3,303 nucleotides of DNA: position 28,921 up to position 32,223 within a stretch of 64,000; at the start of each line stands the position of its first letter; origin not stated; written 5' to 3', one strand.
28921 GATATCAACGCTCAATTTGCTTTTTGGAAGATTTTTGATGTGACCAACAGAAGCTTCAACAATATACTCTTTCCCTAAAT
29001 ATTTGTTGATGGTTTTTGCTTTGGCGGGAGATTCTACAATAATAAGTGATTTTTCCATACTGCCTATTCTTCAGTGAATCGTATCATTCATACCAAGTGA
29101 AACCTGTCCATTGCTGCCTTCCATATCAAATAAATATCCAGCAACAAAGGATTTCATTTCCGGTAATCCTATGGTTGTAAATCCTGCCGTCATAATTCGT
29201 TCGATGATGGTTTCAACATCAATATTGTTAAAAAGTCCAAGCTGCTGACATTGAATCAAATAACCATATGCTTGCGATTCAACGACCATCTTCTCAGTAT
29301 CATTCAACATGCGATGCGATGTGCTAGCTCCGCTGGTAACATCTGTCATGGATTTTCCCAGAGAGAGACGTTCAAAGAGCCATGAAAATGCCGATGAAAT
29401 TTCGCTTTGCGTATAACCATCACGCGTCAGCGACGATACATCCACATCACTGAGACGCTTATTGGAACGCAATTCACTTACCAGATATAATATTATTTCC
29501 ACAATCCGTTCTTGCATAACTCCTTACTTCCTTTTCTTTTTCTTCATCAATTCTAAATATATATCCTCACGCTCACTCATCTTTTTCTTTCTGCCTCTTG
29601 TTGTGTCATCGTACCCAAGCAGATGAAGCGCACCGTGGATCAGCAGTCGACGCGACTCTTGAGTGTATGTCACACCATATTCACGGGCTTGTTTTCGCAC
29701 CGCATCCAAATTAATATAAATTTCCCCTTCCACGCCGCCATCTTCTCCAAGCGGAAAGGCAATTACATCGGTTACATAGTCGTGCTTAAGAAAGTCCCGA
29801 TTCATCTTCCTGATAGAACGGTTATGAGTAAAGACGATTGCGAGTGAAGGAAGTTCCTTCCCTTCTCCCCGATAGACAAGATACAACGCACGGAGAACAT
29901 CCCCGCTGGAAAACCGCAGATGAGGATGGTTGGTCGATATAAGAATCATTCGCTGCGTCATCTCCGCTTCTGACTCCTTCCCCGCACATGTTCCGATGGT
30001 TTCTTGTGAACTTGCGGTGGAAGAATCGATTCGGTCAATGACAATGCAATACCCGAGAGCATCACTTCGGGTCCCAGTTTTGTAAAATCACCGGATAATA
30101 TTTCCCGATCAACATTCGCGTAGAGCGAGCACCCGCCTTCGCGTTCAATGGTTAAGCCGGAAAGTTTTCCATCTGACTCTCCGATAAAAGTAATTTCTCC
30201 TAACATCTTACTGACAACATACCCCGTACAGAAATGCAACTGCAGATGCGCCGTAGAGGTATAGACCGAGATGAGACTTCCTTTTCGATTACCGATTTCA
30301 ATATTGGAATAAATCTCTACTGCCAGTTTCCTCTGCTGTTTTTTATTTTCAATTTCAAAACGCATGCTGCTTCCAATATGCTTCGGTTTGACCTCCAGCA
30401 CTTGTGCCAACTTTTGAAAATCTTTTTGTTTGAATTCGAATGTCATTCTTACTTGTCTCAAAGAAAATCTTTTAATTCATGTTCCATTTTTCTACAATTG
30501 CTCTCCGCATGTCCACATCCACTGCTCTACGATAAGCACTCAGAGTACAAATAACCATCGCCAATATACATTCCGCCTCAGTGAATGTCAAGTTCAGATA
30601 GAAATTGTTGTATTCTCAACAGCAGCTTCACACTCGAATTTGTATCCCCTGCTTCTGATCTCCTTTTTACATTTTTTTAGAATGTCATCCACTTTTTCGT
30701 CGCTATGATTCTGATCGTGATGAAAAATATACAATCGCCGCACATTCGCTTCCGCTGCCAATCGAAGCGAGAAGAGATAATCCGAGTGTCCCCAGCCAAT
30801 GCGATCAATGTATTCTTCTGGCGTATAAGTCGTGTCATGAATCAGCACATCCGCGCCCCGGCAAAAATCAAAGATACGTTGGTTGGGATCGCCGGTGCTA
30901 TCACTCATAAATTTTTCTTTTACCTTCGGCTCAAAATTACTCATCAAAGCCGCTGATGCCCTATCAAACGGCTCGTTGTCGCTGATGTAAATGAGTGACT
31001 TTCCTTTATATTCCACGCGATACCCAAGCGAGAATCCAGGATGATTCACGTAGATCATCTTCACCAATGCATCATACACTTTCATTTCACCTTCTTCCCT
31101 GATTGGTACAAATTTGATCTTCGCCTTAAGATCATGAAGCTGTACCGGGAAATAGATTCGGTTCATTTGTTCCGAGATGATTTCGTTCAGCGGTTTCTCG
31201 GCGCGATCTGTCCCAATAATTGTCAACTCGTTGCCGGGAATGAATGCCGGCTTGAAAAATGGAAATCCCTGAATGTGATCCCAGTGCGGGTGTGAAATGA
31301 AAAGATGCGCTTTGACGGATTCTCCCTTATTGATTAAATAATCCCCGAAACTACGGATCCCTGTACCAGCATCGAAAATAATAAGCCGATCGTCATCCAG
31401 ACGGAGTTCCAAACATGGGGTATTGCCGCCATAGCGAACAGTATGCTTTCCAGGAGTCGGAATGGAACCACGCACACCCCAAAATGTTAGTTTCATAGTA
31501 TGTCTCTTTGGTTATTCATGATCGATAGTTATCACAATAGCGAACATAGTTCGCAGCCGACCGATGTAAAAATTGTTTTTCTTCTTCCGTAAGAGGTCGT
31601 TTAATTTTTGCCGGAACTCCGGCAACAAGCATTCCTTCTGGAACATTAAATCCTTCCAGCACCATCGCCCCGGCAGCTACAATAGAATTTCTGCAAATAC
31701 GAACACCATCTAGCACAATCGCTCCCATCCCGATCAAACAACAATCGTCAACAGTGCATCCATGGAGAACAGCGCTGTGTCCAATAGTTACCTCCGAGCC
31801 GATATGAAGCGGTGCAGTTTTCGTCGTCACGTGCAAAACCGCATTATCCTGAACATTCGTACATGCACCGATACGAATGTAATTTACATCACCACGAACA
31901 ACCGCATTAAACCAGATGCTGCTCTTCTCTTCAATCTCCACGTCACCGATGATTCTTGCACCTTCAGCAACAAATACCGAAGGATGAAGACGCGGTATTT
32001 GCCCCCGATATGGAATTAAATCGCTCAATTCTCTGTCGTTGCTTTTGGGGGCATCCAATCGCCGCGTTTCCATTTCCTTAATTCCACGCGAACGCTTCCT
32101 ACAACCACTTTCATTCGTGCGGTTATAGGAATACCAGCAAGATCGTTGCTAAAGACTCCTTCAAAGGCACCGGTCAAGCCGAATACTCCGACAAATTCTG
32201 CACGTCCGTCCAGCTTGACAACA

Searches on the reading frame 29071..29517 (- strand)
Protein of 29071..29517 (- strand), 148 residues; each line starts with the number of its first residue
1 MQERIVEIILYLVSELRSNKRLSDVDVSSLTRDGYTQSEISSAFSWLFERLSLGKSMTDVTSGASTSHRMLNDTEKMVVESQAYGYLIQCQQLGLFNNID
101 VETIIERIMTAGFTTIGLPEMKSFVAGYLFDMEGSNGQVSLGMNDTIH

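Call 80: search_protein_families(library=pfam, proteins=[window:29071-29517:-], max_evalue=0.001)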
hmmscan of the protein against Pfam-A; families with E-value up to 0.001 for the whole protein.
window:29071-29517:- (148 aa): 1 family
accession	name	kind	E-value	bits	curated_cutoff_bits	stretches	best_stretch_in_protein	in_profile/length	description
PF04361.18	DUF494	-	1.4e-15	57.8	22.6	1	5-137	1-135/153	Protein of unknown function (DUF494)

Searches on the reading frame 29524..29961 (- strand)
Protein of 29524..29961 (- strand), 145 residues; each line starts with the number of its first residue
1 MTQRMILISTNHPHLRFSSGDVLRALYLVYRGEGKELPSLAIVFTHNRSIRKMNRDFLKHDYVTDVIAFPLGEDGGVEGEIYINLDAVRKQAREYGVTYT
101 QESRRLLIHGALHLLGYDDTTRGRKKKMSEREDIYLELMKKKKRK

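Call 80: search_protein_families(library=pfam, proteins=[window:29524-29961:-], max_evalue=0.001)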
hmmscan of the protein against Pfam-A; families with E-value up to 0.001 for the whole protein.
window:29524-29961:- (145 aa): 1 family
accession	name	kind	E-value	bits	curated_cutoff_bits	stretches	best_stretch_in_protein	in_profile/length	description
PF02130.23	YbeY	-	3.5e-28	98.5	25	1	38-137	28-127/129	Endoribonuclease YbeY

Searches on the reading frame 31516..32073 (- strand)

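Call 80: search_protein_families(library=pfam, proteins=[window:31516-32073:-], max_evalue=0.001)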
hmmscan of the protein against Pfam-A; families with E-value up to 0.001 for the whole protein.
window:31516-32073:- (185 aa): 3 families
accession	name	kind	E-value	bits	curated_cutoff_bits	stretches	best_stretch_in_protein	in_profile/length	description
PF00132.30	Hexapep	-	9.1e-14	50.9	27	2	105-138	1-34/36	Bacterial transferase hexapeptide (six repeats)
PF25084.1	LbH_EIF2B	-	4.8e-08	33.4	54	1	67-148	23-103/105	EIF2B subunit epsilon LbH domain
PF14602.12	Hexapep_2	-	0.00034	20.7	27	0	112-138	8-32/34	Hexapeptide repeat of succinyl-transferase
